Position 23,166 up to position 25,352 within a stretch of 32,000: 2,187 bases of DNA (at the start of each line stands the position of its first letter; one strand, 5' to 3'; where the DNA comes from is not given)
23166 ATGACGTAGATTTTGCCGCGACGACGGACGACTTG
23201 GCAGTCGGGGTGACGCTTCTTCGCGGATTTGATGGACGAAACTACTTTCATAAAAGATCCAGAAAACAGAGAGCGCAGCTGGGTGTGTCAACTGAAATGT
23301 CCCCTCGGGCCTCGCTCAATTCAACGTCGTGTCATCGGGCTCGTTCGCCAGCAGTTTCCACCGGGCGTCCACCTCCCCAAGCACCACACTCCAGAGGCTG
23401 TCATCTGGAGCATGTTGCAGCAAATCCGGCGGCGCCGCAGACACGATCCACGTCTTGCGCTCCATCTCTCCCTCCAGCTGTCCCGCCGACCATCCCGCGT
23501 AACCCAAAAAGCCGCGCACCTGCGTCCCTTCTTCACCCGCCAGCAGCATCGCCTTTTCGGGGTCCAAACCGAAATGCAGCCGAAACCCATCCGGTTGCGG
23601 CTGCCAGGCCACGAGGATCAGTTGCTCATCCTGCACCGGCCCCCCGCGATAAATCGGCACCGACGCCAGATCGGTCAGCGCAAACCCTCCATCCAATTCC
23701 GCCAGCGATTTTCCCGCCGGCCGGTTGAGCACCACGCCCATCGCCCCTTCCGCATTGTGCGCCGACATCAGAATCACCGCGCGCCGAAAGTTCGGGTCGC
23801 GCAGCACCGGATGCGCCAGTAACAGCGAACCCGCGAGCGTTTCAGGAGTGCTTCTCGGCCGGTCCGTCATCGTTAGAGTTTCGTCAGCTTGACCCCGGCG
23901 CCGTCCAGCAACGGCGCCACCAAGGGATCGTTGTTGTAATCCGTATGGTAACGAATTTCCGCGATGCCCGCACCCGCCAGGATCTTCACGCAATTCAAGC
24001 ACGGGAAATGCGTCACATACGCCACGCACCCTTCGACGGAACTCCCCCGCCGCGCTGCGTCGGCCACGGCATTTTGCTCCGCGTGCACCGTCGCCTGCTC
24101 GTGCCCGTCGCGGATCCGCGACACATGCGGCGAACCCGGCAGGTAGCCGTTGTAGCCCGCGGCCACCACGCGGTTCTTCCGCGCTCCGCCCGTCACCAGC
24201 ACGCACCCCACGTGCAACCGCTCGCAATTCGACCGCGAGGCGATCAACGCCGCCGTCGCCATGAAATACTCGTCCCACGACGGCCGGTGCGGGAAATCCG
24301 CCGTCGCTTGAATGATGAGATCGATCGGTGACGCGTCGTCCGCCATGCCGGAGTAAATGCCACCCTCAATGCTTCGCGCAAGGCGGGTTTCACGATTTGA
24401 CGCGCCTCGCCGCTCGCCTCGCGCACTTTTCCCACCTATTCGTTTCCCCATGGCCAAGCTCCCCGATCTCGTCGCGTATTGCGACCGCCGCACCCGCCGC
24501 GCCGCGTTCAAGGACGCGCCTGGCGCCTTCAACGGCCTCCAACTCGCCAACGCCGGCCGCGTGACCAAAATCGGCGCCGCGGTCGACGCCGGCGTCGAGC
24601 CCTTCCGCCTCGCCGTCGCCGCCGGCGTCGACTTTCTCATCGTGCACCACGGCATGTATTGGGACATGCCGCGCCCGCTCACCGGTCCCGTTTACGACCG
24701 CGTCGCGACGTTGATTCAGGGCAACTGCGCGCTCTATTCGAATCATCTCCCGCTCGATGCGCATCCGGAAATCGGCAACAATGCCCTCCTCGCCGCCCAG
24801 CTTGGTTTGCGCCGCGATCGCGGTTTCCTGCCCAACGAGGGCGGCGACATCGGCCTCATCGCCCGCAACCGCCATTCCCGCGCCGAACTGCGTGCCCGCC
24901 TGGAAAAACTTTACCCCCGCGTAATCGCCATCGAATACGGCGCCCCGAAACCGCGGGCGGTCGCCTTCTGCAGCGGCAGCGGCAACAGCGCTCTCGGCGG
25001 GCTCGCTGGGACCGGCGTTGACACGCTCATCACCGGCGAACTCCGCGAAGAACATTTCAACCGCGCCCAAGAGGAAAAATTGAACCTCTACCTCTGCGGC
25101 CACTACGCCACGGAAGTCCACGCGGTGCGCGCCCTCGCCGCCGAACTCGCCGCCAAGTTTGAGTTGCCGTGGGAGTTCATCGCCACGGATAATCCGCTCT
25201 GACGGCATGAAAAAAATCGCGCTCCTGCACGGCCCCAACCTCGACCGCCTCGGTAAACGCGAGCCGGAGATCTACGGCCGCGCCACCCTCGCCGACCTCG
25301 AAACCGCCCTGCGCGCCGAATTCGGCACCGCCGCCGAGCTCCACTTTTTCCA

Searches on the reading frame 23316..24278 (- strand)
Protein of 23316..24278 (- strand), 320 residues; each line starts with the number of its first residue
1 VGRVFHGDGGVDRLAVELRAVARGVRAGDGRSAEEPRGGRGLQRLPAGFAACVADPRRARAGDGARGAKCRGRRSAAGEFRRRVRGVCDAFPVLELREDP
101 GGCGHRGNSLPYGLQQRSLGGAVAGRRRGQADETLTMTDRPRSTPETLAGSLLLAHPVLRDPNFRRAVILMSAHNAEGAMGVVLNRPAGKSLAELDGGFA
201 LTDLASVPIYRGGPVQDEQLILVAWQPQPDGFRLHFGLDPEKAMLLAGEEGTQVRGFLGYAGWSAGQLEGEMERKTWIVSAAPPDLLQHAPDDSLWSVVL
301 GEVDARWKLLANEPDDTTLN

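Call 15: search_protein_families(library=pfam, proteins=[window:23316-24278:-])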
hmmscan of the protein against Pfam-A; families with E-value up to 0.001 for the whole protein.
window:23316-24278:- (320 aa): 1 family
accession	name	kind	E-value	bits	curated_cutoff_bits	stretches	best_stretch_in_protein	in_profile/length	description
PF02622.21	DUF179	-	3.4e-33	115.3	27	1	157-301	1-154/157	AlgH-like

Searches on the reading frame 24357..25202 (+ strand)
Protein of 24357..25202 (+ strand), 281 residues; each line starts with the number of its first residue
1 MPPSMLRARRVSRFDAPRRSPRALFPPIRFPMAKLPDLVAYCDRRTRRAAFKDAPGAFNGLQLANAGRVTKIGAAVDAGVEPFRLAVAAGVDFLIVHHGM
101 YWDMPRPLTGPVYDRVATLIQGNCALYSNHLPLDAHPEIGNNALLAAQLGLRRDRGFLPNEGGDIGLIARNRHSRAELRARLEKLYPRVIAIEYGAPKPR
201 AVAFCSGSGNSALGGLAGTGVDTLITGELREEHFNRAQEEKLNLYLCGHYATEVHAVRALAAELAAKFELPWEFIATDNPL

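Call 15: search_protein_families(library=pfam, proteins=[window:24357-25202:+])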
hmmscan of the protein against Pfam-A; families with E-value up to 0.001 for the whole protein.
window:24357-25202:+ (281 aa): 1 family
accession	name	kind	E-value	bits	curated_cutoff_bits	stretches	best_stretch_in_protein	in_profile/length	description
PF01784.24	DUF34_NIF3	-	1.5e-47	162.8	23.4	1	38-279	6-255/256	Duf34/NIF3 (NGG1p interacting factor 3)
